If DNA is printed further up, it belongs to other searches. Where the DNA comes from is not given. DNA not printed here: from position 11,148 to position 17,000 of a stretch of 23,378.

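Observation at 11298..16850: Giant AAA+ ATPase has an unusual architecture and a DD Walker B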

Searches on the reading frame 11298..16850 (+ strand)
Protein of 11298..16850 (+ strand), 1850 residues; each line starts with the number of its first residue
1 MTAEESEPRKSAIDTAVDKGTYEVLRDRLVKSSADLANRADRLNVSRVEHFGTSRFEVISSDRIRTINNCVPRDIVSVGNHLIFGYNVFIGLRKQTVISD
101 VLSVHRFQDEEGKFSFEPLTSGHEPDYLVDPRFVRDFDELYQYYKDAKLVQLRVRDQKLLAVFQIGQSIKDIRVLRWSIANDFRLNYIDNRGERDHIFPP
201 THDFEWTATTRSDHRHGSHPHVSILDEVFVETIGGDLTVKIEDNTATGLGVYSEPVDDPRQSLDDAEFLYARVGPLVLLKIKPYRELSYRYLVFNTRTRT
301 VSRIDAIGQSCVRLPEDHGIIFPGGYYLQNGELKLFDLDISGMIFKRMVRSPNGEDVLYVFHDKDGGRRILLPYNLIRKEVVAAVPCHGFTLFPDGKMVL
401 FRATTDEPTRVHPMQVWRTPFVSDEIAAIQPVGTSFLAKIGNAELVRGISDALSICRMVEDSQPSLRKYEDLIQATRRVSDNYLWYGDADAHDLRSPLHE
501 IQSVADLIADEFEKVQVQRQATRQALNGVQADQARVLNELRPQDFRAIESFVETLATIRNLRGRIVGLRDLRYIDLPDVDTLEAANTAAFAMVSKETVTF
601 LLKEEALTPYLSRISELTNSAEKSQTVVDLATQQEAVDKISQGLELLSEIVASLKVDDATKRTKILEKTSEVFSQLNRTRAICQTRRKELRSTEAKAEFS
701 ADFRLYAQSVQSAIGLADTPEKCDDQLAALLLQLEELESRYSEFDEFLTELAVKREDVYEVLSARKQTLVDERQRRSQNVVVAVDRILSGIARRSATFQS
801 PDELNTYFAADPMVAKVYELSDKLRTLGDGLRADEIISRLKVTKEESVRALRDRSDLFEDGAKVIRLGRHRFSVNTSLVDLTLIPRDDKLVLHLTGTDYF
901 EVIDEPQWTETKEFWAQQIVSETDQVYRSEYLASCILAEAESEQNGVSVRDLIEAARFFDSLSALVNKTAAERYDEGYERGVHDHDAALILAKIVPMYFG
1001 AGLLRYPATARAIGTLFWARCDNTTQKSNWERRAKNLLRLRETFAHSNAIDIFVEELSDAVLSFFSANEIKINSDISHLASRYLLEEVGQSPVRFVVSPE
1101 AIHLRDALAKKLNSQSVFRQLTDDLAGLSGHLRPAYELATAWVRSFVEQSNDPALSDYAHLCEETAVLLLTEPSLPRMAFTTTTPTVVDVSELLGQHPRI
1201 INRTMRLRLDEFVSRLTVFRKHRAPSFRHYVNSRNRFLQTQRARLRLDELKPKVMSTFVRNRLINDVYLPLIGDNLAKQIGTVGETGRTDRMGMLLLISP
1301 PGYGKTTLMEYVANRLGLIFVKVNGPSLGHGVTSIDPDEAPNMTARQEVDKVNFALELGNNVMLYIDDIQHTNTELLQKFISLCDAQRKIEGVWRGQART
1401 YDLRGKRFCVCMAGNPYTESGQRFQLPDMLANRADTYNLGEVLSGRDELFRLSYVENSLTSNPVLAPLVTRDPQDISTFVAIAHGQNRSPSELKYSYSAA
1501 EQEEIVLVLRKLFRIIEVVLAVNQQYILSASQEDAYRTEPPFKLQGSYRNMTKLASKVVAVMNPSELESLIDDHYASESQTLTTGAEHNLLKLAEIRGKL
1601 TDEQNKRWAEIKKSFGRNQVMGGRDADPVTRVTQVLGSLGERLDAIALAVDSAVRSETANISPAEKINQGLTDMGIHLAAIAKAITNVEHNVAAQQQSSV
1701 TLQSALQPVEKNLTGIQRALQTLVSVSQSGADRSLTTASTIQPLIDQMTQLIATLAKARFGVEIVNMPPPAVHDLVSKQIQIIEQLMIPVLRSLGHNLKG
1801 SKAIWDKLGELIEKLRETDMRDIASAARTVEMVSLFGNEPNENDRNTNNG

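Call 5: search_protein_families(library=pfam, proteins=[window:11298-16850:+], max_evalue=0.1)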
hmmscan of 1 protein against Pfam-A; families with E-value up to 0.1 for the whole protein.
window:11298-16850:+ (1850 aa): 9 families
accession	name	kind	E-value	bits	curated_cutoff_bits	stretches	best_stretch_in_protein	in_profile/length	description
PF12458.13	DUF3686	-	4.9e-207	688.3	25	1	35-483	1-447/448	ATPase involved in DNA repair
PF25472.1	DUF7902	-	5e-27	94.4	26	1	605-689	1-85/85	Domain of unknown function (DUF7902)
PF00004.35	AAA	-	4.4e-06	27.6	21.2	1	1295-1371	1-68/131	ATPase family associated with various cellular activities (AAA)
PF13401.12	AAA_22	-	9.4e-05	23.2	27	1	1292-1388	5-114/130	AAA domain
PF07728.20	AAA_5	-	0.00044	20.7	22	1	1295-1421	2-126/139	AAA domain (dynein-related subfamily)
PF23729.2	Spectrin_Dys-1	-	0.00082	19.8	27.6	1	613-691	10-89/90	Dystrophin-1-like, spectrin repeat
PF05496.18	RuvB_N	-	0.0012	19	27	1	1286-1329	27-70/159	Holliday junction DNA helicase RuvB P-loop domain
PF24918.1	NET2A_C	-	0.04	14.2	27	0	1344-1399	62-118/180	NET2A, C-terminal domain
PF13012.11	MitMem_reg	-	0.099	13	26.6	0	619-688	16-79/113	Maintenance of mitochondrial structure and function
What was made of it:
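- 11460..12557 (+): Beta-propeller domain (aa ~55-420, about 28 strands, probably seven blades), preceded by a long helix (aa 21-51). Together these form the core of Pfam DUF3686 (aa 35-483). Pfam PF12458, E 5e-207 (call 5).
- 12567..15047 (+): Long helical scaffold (aa ~424-1250). It includes the spectrin-like DUF7902 (aa 605-689) and a small conserved beta subdomain (aa ~864-904, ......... motif). Pfam DUF7902, E 5e-27 (call 5).
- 15048..16157 (+): AAA+ module with lid and post-AAA helices (aa ~1251-1620). Pfam AAA scores 27.6 bits (call 5).
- On DUF3686-AAA+ family (Pfam PF12458 + PF25472 + AAA): The match covers aa 35-483 and profile positions 1-447 of 448 (call 5). DUF7902 scores 94.4 bits against a cut-off of 26 (call 5).
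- On Classical AAA (PF00004: p97, FtsH, Vps4): 27.6 bits against a cut-off of 21.2, but only profile positions 1-68 of 131 match, that is, the Walker A half (call 5).
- Closest known: MoxR-type AAA+ remodellers. Different: Pfam AAA_5 scores below its cut-off (call 5).
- PF12458 scores 688 bits and DUF7902 94 bits (call 5).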

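Call 6: search_protein_families(library=ncbifam, proteins=[window:11298-16850:+], max_evalue=0.1)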
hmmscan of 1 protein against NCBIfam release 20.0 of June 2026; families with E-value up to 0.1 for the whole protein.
window:11298-16850:+ (1850 aa): 4 families
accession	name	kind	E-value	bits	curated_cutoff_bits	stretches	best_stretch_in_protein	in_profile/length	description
NF000868.0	PRK00080.1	equivalog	0.00043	19.3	282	1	1286-1329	45-88/330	Holliday junction branch migration DNA helicase RuvB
TIGR00635.1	ruvB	equivalog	0.0019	17.3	299.05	1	1287-1328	25-66/305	Holliday junction branch migration DNA helicase RuvB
TIGR01243.1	CDC48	subfamily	0.0057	15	802.65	1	1295-1327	215-247/733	CDC48 family AAA ATPase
TIGR04527.1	mycoplas_twoTM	subfamily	0.036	13.7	125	0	635-808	44-183/248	MG_279/MG_280 family protein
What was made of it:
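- On DNA repair ATPases (functional label): No such domain in Pfam or NCBIfam (calls 5, 6).
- No DNA-binding, nuclease or helicase domain was detected (calls 5, 6).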

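Call 8: search_protein_families(library=padloc, proteins=[window:11298-16850:+], max_evalue=0.01)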
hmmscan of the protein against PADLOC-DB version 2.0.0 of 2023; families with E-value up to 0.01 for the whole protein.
window:11298-16850:+ (1850 aa): 0 families

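Call 15: search_solved_structures(query=window:11298-16850:+, max_evalue=1, show_alignments=2)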
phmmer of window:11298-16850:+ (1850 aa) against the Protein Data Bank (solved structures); distinct sequences matched with E-value up to 1: 91 (the best 60 are shown).
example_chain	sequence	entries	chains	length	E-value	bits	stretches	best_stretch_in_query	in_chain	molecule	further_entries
7swl_A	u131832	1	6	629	0.00013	23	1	1261-1333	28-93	Rix7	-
9bji_A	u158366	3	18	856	0.00015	22.7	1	1293-1328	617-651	Nuclear valosin-containing protein-like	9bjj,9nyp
6chs_H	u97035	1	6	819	0.00017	22.5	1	1293-1333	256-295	Putative cell division control protein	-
7t3i_A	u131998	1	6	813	0.00022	22.2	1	1261-1333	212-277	Rix7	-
6mat_A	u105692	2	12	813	0.00023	22.1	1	1261-1332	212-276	Rix7 mutant | Rix7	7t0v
7wub_C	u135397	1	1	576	0.00024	22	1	1293-1329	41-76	Transitional endoplasmic reticulum ATPase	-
7wub_D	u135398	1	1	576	0.00024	22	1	1293-1329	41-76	Transitional endoplasmic reticulum ATPase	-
6mck_A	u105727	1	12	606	0.00028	21.8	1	1293-1329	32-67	Transitional endoplasmic reticulum ATPase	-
7lmy_A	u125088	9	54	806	0.00035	21.5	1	1292-1329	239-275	Transitional endoplasmic reticulum ATPase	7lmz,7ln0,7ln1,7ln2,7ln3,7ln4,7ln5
7rlb_A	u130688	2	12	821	0.00035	21.5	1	1292-1329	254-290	Transitional endoplasmic reticulum ATPase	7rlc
5vc7_A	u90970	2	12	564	0.00038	21.4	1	1287-1328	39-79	VCP-like ATPase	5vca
7rlj_A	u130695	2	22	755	0.00047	21.1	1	1293-1329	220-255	Transitional endoplasmic reticulum ATPase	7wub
8yka_A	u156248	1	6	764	0.00048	21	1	1293-1329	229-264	Transitional endoplasmic reticulum ATPase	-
5c18_A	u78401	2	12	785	0.00051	20.9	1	1293-1329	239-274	Transitional endoplasmic reticulum ATPase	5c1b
7y4w_A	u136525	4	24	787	0.00052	20.9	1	1293-1329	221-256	Transitional endoplasmic reticulum ATPase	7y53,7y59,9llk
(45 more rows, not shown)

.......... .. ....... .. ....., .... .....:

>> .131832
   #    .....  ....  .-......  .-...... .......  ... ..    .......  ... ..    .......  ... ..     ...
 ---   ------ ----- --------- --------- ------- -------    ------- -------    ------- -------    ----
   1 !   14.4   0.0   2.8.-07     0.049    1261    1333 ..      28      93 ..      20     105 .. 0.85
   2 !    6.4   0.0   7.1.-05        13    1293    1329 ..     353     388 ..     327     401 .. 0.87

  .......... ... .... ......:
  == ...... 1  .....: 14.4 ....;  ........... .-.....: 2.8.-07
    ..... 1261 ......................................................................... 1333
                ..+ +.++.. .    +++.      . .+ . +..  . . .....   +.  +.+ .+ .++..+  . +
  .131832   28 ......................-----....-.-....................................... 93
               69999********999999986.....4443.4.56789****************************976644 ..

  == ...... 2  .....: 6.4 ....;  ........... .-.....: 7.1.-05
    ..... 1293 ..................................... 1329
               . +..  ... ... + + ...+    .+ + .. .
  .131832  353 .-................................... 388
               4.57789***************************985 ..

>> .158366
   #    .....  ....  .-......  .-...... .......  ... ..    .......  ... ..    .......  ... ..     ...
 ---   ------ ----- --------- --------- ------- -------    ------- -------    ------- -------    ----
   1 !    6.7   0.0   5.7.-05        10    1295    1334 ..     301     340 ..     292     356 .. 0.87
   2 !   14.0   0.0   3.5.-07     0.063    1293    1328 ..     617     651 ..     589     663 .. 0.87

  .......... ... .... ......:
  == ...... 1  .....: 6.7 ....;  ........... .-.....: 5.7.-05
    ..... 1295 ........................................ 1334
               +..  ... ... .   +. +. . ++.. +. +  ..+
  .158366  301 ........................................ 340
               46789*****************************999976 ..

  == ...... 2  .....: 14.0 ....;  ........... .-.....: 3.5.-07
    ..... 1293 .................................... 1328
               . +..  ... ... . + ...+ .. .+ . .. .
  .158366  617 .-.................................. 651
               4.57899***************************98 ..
